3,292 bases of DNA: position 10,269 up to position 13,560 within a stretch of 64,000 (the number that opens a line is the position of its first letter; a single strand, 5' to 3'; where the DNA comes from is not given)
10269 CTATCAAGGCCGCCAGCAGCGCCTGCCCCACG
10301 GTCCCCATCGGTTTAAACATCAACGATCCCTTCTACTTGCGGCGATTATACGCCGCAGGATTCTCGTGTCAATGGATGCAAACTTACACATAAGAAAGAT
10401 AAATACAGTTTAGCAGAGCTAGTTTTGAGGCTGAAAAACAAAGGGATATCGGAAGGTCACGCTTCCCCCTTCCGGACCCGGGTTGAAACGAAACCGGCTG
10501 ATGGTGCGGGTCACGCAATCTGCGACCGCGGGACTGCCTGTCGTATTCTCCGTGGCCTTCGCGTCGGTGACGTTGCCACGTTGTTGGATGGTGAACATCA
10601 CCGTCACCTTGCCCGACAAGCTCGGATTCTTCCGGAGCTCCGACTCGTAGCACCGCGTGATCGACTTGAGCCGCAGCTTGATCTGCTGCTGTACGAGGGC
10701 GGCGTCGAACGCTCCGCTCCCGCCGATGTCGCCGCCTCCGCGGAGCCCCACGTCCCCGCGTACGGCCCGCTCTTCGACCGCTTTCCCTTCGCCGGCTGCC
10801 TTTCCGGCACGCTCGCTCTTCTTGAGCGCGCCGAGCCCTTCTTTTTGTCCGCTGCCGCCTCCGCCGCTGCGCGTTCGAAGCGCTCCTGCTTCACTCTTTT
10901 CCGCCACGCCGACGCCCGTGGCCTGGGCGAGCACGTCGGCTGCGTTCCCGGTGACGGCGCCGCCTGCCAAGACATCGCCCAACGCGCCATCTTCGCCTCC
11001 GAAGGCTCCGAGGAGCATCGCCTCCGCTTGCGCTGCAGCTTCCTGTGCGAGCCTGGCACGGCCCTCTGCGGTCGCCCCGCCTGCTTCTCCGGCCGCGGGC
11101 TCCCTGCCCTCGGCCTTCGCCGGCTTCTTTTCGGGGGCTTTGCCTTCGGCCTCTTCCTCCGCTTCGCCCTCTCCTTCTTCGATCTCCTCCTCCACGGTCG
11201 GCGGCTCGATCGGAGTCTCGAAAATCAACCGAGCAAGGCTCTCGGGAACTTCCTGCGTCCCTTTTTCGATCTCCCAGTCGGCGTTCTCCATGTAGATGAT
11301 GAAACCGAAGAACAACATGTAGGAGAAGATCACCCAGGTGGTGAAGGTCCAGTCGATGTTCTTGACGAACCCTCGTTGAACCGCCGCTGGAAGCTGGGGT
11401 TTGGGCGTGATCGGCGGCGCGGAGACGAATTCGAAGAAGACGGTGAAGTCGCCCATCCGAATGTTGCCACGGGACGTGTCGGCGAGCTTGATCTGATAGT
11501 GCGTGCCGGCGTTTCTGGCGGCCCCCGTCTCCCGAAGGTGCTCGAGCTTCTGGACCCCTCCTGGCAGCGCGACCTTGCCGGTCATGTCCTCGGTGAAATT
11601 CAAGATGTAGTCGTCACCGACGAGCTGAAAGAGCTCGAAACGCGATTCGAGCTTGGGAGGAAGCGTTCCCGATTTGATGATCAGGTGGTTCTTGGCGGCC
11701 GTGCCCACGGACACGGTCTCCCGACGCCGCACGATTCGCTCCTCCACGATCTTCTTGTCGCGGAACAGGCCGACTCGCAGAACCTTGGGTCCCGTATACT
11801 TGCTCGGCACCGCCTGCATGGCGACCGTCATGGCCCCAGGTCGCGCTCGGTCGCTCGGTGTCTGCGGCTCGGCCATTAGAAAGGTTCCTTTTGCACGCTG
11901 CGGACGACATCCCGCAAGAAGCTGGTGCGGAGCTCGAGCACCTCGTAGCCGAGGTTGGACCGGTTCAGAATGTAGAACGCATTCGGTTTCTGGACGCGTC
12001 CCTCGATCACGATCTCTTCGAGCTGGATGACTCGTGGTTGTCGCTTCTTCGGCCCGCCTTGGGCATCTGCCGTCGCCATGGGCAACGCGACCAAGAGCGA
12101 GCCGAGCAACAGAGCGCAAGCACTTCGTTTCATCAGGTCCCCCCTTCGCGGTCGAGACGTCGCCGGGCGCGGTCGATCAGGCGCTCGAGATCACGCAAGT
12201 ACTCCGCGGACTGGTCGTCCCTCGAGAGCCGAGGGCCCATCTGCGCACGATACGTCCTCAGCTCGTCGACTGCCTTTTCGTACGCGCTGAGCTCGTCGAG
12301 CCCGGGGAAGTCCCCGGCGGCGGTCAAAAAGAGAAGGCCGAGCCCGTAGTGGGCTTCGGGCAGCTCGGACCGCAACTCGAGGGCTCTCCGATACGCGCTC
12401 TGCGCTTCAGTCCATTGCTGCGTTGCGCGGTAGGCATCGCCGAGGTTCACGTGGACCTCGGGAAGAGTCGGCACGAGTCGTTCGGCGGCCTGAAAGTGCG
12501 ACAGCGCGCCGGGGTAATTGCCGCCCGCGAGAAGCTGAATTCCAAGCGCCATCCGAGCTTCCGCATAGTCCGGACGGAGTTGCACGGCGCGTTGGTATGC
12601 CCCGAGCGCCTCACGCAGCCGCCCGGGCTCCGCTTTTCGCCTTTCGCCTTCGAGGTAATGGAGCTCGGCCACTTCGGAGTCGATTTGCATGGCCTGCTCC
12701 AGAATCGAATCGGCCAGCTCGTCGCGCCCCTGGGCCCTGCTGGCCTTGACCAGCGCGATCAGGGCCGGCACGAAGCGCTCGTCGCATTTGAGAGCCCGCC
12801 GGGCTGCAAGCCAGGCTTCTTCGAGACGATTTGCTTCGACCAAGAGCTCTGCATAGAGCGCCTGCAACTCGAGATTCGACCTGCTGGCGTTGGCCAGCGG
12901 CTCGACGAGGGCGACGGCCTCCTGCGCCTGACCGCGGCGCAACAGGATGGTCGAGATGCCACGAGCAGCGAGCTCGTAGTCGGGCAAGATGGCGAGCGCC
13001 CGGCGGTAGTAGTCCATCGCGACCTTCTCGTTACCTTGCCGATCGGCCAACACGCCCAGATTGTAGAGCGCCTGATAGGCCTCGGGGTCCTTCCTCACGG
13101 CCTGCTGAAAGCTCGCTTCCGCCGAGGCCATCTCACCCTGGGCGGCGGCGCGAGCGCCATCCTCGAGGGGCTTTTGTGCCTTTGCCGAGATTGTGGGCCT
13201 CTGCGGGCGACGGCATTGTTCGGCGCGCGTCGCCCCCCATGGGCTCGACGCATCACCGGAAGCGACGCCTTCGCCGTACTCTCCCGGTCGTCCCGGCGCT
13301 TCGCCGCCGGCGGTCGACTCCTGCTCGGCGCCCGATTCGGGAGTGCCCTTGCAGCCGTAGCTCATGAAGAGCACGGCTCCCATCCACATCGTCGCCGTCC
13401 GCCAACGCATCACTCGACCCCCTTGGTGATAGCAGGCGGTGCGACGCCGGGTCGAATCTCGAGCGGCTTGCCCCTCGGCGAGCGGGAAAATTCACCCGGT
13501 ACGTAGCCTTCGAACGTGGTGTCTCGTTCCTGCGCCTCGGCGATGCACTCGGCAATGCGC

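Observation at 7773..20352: Glt/Nfs-like envelope-spanning machine operon physically merged with a polysaccharide export (porin + OPX) module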

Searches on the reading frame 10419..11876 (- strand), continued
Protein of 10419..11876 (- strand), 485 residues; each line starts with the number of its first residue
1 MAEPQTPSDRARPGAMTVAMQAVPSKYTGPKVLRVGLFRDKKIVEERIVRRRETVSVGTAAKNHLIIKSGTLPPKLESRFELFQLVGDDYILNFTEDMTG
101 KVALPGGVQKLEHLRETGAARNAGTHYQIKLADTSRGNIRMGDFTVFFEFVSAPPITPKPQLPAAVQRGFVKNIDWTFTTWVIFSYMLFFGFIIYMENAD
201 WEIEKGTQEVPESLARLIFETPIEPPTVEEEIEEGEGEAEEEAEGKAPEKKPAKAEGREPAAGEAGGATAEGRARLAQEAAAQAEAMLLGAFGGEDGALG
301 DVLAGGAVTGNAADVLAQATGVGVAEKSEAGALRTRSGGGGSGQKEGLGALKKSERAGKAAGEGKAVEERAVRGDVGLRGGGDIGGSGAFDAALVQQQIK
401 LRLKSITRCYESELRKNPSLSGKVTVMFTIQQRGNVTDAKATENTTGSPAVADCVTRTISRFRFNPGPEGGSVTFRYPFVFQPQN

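Call 94: fold_search(model_id=the predicted structure, library=pdb)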
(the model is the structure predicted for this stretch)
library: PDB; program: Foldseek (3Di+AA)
matches with E <= 10: 470; with E <= 0.001: 0
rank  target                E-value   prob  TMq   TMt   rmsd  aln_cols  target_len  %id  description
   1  7dvq_X                1.8e-02  0.91  0.14  0.37  18.6       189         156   13  Cryo-EM Structure of the Activated Human Minor Spliceosome (minor Bact Complex) (released 2021-03-31)
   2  6sly_MODEL_1_A        1.9e-02  0.99  0.14  0.50   7.2       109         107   21  NMR solution structure of Helicobacter pylori TonB-CTD (residues 179-285) (released 2020-03-25)
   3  1r21_MODEL_1_A        2.3e-02  1.00  0.16  0.60   4.7       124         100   14  Solution Structure of human Ki67 FHA Domain (released 2003-12-30)
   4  7zc8_B                2.6e-02  1.00  0.14  0.69   2.0        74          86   24  Crystal structure of the C-terminal domain of FusB, a TonB homologue (released 2022-08-17)
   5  6fip_MODEL_1_A        3.1e-02  1.00  0.12  0.51   4.3        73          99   26  Solution NMR structure of Pseudomonas aeruginosa TonB CTD (released 2018-08-29)
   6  8i0p_X                3.3e-02  0.89  0.14  0.39  18.4       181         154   14  The cryo-EM structure of human pre-Bact complex (released 2024-07-31)
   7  5oen_A                3.4e-02  0.92  0.14  0.35  11.6       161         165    9  Crystal Structure of STAT2 in complex with IRF9 (released 2018-01-24)
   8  7zc8_A                3.9e-02  1.00  0.13  0.65   2.4        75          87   24  Crystal structure of the C-terminal domain of FusB, a TonB homologue (released 2022-08-17)
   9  9h03_A                5.4e-02  0.57  0.11  0.05  11.0       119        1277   11  NMHase, dihydrouridine, 2.1A, CC_mask=0.7859 (released 2025-10-15)
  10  5lw8_MODEL_1_A        7.9e-02  0.96  0.13  0.53   4.2        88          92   25  NMR solution structure of Helicobacter pylori TonB-CTD (residues 194-285) (released 2016-10-19)
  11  6i97_D                9.9e-02  0.75  0.11  0.47  12.8       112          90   18  Structure of the ferrioxamine B transporter FoxA from Pseudomonas aeruginosa in complex with ferrioxamine B and a C-te (released 2019-08-28)
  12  4h87_A                1.1e-01  0.87  0.15  0.47  21.1       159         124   10  Crystal structure of a FHA domain of kanadaptin (SLC4A1AP) from Homo sapiens at 1.55 A resolution (released 2012-10-10)
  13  5oem                  1.1e-01  0.69  0.15  0.32  18.7       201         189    9  Crystal Structure of Interferon Regulatory Factor 9 IAD Domain (released 2018-01-24)
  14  9hi3                  1.2e-01  0.91  0.11  0.25   7.8        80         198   22  C-terminal domain of pectobacterial FusB in complex with spinach ferredoxin 1 (released 2025-04-23)
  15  5bvi_B                1.5e-01  0.75  0.15  0.33  11.4       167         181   10  X-ray Structure of Interferon Regulatory Factor 4 IAD Domain (released 2015-09-30)
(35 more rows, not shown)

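Call 98: find_related_loci(query=A5, collection=metagenome_contigs, flank=10000)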
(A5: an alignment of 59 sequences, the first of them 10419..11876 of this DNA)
Query A5 (485 aa) in metagenome_contigs; peptide patterns used: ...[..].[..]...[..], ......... (x = any residue, [..] = any of these).
333 stretches matched a pattern; 227 encode a relative of the query (tblastn E <= 1e-3); the best 80 are kept; 80 distinct loci.
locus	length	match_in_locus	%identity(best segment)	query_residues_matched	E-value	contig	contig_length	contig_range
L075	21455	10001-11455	95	1-485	0e+0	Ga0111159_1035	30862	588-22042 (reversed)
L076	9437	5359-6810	86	1-485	0e+0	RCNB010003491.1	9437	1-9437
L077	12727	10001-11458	84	1-485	0e+0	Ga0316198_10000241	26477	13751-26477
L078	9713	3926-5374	85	1-485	0e+0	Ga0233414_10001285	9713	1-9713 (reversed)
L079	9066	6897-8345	85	1-485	0e+0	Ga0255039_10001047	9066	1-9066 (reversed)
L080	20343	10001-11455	84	1-485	0e+0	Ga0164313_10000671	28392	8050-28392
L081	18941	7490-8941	82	1-485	0e+0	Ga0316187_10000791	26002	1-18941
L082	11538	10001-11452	82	1-485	0e+0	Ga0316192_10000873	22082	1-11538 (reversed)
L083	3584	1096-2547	81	1-485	0e+0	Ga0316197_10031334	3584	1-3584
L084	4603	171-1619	86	1-485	0e+0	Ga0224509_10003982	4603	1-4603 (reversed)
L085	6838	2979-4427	86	1-485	0e+0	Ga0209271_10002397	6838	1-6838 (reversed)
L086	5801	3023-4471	85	1-485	0e+0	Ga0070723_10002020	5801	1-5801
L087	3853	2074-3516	83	1-485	0e+0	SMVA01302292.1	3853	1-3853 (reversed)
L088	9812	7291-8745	85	1-485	0e+0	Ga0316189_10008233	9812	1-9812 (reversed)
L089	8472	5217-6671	85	1-485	0e+0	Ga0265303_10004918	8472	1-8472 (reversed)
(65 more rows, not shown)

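Call 106: search_solved_structures(query=A7, max_evalue=1)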
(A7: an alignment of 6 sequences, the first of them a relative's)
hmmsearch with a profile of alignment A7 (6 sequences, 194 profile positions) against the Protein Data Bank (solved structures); distinct sequences matched with E-value up to 1: 2.
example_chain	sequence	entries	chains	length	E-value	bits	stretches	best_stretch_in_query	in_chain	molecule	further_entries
8odt_A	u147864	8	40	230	0.069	16.3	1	99-187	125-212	Tol-Pal system protein TolQ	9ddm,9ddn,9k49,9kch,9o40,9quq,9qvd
9kpz_A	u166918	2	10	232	0.071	16.3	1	99-187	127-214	Tol-Pal system protein TolQ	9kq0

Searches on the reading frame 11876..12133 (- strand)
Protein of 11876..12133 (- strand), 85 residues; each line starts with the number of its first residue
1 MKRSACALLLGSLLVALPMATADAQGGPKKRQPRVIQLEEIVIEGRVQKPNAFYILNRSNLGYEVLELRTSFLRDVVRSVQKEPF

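Call 4: search_protein_families(library=pfam, proteins=[window:11876-12133:-], max_evalue=0.1)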
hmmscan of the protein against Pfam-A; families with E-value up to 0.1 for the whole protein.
window:11876-12133:- (85 aa): 1 family
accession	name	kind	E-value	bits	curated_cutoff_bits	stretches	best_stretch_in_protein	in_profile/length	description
PF17838.7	PH_16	-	0.012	15.9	22.8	1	29-71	69-111/128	PH domain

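Call 5: search_protein_families(library=ncbifam, proteins=[window:11876-12133:-], max_evalue=0.1)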
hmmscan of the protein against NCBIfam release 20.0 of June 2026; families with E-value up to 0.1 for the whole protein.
window:11876-12133:- (85 aa): 1 family
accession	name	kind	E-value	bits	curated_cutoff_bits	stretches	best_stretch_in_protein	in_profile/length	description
NF033764.1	gliding_CglF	equivalog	5.4e-05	23.1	90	1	7-81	9-86/88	adventurous gliding motility protein CglF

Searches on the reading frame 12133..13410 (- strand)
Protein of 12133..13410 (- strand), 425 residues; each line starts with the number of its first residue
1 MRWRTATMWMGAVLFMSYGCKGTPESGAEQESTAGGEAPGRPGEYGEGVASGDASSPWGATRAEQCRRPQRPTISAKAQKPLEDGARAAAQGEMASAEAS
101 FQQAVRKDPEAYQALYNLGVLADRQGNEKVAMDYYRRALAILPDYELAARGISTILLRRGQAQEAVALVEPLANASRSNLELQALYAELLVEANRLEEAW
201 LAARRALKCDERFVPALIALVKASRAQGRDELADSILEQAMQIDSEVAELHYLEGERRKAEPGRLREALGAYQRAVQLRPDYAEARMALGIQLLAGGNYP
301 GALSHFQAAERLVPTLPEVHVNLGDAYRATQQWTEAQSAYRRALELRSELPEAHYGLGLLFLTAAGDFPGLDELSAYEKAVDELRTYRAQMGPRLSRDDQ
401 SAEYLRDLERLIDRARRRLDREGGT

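Call 4: search_protein_families(library=pfam, proteins=[window:12133-13410:-], max_evalue=0.1)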
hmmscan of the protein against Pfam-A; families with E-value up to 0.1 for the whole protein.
window:12133-13410:- (425 aa): 25 families
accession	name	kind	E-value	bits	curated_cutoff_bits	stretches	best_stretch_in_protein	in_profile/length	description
PF13414.12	TPR_11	-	2.1e-29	101.4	26.8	4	324-361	1-38/42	TPR repeat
PF13432.12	TPR_16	-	3.3e-24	85.4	32.7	3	88-145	7-64/65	Tetratricopeptide repeat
PF07719.23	TPR_2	-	3.6e-20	70.8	27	3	317-347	1-31/34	Tetratricopeptide repeat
PF00515.34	TPR_1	-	2.7e-19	68.6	27.8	2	113-145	2-34/34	Tetratricopeptide repeat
PF14559.12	TPR_19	-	1.4e-18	67.4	25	5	293-348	1-56/68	Tetratricopeptide repeat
PF13431.12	TPR_17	-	2.8e-15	55.7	24.4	2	101-127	2-28/34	Tetratricopeptide repeat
PF13428.12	TPR_14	-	1.7e-14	53.3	23.5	3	317-358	1-42/44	Tetratricopeptide repeat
PF13424.12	TPR_12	-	1.1e-13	51.6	30.1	2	319-355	5-41/77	Tetratricopeptide repeat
PF13181.12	TPR_8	-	1.3e-12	47.3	25.7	2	112-141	1-30/34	Tetratricopeptide repeat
PF13176.12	TPR_7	-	2.6e-11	43.1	27.9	2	320-350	2-32/36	Tetratricopeptide repeat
PF23914.1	TPR_CcmH_CycH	-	5.1e-08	33.3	42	2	79-200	17-141/158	Cytochrome c-type biogenesis protein H TPR domain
PF13174.12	TPR_6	-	1.3e-06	29.1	26.3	1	113-141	1-29/33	Tetratricopeptide repeat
PF24575.1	TPR_Slam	-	3.8e-05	24.5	35.2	0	116-158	51-93/104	Surface lipoprotein assembly modifier, N-terminal TPR repeats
PF25064.1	ARM_TT21_5th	-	5e-05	24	27.8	0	93-140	16-63/117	TT21 fifth ARM repeats domain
PF12895.13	ANAPC3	-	0.0006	20.5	27.2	0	131-200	8-76/82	Anaphase-promoting complex, cyclosome, subunit 3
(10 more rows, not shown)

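Call 5: search_protein_families(library=ncbifam, proteins=[window:12133-13410:-], max_evalue=0.1)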
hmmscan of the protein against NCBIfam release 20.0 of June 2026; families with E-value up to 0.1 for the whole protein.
window:12133-13410:- (425 aa): 30 families (the best 25 are shown)
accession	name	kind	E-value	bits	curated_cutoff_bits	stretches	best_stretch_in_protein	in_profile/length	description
NF033758.1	gliding_GltE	equivalog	1e-27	97.2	225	1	49-413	13-379/411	adventurous gliding motility TPR repeat lipoprotein GltE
TIGR02917.1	PEP_TPR_lipo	equivalog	4.7e-24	84.3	312.2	2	188-363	507-681/899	XrtA/PEP-CTERM system TPR-repeat protein PrsT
NF040959.1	MamA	equivalog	3e-19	69.3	200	2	225-361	48-183/204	magnetosome protein MamA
NF033762.1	social_mot_Tgl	equivalog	8.2e-19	67.9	225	2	246-344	29-127/252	social motility TPR repeat lipoprotein Tgl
TIGR02521.1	type_IV_pilW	equivalog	1.6e-17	63.9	154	2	72-243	25-198/234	type IV pilus biogenesis/stability protein PilW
NF033920.0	C39_PA2778_fam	equivalog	3.6e-14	52.8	150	3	239-346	146-253/255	PA2778 family cysteine peptidase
TIGR02552.1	LcrH_SycD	equivalog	8.9e-11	41.6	104.8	2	272-358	7-93/136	SycD/LcrH family type III secretion system chaperone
TIGR04510.1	mod_pep_cyc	subfamily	1.2e-10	40.6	400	2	170-348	386-567/814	putative peptide modification system cyclase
NF047371.1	FlcA_CTERM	equivalog_domain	1.9e-10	39.9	300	2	240-346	430-536/646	periplasmic flagellar collar protein FlcA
NF002725.1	PRK02603.1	equivalog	5.1e-10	39.6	143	1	82-164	39-124/173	photosystem I assembly protein Ycf3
NF008520.0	PRK11447.1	equivalog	1.3e-09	36.5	858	1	83-255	356-536/1157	cellulose synthase complex outer membrane protein BcsC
NF008391.2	PRK11189.1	equivalog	6.5e-08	32.4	250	1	236-320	53-136/297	lipoprotein NlpI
NF047507.1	TPR_BatC_Lepto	exception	8.8e-08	31.9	175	1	91-153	71-137/214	TPR repeat-containing protein BatC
TIGR00990.1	3a0801s09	subfamily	1.6e-07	30.4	757.25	1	219-350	370-500/615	mitochondrial import receptor subunit TOM70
NF008757.0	PRK11788.1-5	equivalog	2.3e-07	30.3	363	2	73-199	175-301/388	lipopolysaccharide assembly protein LapB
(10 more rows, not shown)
